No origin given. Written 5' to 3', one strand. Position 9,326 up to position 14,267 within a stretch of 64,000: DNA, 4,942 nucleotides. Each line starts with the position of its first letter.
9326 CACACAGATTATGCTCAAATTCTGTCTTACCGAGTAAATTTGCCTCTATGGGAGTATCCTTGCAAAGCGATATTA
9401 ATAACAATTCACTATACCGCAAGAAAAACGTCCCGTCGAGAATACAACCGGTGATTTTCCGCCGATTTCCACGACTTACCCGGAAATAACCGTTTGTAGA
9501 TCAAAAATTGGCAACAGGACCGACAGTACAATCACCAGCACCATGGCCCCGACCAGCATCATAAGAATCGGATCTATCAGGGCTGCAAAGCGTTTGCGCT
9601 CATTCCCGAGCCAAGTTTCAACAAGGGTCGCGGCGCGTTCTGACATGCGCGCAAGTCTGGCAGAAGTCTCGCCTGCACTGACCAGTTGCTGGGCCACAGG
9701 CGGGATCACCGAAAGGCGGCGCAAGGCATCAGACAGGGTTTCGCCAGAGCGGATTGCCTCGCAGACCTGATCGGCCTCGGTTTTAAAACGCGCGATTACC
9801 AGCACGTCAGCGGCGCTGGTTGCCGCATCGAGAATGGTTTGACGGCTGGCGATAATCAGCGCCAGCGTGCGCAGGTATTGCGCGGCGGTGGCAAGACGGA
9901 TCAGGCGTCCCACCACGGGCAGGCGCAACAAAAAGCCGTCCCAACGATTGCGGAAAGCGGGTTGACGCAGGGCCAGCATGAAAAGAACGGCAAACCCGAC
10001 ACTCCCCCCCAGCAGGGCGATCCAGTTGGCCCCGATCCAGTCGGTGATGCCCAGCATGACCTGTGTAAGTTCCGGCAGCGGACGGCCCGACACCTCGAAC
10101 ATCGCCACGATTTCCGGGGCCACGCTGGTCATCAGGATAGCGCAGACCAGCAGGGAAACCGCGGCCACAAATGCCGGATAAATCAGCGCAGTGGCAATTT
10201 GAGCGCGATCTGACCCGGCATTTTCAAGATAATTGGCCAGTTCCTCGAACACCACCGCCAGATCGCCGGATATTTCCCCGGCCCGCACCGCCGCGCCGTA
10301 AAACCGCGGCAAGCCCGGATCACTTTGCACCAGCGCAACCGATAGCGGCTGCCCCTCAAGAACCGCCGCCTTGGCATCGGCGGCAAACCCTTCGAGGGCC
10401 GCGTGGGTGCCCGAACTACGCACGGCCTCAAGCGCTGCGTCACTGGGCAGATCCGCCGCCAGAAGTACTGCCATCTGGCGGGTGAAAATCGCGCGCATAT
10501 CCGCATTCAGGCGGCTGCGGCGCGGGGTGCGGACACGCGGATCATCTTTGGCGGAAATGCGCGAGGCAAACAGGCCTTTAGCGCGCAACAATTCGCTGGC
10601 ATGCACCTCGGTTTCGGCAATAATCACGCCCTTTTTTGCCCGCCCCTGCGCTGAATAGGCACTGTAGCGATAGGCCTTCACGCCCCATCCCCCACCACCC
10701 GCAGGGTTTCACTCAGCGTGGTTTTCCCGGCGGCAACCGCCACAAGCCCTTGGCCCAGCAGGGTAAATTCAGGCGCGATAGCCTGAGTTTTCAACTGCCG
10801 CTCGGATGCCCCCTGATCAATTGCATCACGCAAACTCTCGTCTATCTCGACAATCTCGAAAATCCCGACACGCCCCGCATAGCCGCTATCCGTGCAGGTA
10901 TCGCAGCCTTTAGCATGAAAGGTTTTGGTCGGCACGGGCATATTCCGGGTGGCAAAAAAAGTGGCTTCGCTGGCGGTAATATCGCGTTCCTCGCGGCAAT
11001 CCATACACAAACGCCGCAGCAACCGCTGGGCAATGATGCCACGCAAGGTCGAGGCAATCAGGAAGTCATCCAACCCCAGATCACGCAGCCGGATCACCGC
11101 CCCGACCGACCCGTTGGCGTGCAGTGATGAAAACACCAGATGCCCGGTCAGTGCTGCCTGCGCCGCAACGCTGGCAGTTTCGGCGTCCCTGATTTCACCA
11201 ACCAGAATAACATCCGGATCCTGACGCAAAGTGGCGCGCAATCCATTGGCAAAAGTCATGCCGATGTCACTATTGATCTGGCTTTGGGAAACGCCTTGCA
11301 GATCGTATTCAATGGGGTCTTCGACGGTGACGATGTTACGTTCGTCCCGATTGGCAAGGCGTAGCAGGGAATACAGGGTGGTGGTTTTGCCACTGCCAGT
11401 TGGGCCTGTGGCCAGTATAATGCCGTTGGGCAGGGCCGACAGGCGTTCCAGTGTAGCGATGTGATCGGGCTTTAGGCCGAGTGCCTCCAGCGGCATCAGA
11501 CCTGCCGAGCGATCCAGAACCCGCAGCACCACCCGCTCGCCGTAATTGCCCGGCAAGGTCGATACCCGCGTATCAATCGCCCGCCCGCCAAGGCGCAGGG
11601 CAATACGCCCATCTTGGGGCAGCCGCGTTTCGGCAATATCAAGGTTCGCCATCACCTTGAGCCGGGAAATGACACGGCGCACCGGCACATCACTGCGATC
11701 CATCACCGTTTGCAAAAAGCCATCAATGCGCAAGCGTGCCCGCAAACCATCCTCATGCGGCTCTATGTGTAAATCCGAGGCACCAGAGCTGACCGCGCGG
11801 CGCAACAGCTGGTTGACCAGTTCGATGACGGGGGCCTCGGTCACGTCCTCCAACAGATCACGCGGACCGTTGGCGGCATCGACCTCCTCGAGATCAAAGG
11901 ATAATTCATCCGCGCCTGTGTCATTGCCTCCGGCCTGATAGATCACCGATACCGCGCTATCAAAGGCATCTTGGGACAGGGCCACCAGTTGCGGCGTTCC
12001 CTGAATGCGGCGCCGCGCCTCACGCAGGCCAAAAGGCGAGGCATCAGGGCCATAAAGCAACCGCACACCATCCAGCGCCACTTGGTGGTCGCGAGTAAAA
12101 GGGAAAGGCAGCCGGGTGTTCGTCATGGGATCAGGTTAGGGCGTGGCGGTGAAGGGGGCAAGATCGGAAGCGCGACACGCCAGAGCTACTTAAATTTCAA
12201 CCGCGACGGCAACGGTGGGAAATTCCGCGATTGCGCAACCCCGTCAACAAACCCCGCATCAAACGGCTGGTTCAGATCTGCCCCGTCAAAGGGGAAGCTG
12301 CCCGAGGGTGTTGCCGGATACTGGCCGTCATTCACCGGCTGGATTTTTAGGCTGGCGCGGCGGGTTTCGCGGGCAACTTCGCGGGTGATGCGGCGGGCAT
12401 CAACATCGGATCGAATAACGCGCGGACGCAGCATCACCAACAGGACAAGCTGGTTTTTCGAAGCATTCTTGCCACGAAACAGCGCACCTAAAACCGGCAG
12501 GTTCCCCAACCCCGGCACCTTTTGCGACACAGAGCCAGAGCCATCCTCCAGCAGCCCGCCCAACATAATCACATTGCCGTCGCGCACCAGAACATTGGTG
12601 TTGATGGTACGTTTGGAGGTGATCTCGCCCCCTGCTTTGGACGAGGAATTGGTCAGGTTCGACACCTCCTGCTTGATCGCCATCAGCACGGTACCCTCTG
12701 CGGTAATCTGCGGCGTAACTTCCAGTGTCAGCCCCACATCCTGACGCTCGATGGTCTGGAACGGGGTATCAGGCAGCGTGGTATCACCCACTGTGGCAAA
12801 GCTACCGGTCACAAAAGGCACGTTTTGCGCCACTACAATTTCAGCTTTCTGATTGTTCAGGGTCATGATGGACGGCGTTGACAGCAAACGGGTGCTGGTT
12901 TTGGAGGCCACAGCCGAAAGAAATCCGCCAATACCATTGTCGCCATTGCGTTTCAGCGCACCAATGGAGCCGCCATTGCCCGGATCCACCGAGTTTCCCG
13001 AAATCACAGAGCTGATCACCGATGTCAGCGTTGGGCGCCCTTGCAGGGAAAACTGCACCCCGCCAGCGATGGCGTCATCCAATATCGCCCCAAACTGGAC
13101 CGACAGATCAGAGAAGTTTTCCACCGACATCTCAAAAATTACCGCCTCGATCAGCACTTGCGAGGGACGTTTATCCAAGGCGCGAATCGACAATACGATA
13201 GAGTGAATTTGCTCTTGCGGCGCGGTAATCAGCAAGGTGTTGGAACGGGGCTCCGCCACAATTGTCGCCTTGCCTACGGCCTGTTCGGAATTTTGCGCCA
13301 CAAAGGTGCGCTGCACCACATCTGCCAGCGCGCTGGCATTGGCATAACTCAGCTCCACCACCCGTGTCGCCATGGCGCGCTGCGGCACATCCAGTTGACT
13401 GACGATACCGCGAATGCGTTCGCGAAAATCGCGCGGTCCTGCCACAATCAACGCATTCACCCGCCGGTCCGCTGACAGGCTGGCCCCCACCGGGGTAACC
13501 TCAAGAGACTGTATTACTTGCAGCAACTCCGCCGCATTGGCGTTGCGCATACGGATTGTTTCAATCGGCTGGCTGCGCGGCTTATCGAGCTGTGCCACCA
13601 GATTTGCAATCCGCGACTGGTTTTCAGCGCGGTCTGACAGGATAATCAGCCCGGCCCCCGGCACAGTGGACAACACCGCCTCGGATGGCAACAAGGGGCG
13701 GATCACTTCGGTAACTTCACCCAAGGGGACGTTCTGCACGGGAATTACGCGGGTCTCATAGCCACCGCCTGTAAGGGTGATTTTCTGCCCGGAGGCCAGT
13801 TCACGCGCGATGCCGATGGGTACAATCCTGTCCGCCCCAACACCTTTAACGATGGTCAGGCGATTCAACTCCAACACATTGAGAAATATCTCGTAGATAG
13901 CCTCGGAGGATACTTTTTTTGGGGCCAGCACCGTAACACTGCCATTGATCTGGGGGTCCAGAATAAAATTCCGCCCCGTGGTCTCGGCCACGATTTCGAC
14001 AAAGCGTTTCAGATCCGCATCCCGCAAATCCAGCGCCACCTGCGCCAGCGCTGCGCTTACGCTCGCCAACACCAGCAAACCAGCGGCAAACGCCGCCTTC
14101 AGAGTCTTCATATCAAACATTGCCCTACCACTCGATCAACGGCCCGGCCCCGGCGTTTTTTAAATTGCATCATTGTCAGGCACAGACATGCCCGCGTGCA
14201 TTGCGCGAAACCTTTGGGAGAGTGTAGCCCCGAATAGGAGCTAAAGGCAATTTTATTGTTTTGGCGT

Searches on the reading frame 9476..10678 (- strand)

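Call 36: search_protein_families(library=pfam, proteins=[window:9476-10678:-], max_evalue=0.00001)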
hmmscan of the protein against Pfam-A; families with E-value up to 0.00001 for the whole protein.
window:9476-10678:- (400 aa): 1 family
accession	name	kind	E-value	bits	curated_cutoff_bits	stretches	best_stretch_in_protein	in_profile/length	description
PF00482.28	T2SSF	-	1.1e-45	155.1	25.2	2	268-390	1-125/125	Type II secretion system (T2SS), protein F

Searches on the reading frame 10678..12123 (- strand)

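Call 36: search_protein_families(library=pfam, proteins=[window:10678-12123:-], max_evalue=0.00001)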
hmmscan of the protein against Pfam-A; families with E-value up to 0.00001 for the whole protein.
window:10678-12123:- (481 aa): 2 families
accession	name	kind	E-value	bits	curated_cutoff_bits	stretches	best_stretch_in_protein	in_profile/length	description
PF00437.27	T2SSE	-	2.3e-128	428.4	24.9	1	95-475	4-370/370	Type II/IV secretion system protein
PF22341.1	GSPE_N1E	-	2e-08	34.7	27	1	4-62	1-64/64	GSPII protein E, N1E domain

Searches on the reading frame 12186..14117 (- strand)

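Call 36: search_protein_families(library=pfam, proteins=[window:12186-14117:-], max_evalue=0.00001)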
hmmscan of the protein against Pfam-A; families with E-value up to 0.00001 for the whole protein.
window:12186-14117:- (643 aa): 3 families
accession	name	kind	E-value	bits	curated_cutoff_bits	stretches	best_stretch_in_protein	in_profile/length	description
PF00263.26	Secretin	-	2.1e-43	148.3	27.5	1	403-569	2-169/169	Bacterial type II and III secretion system protein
PF03958.22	Secretin_N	-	3.3e-34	117.3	28.2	3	186-247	2-68/69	Bacterial type II/III secretion system short domain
PF21305.2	type_II_gspD_N0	-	1.7e-19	69.9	27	1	29-92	1-64/71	GspD-like, N0 domain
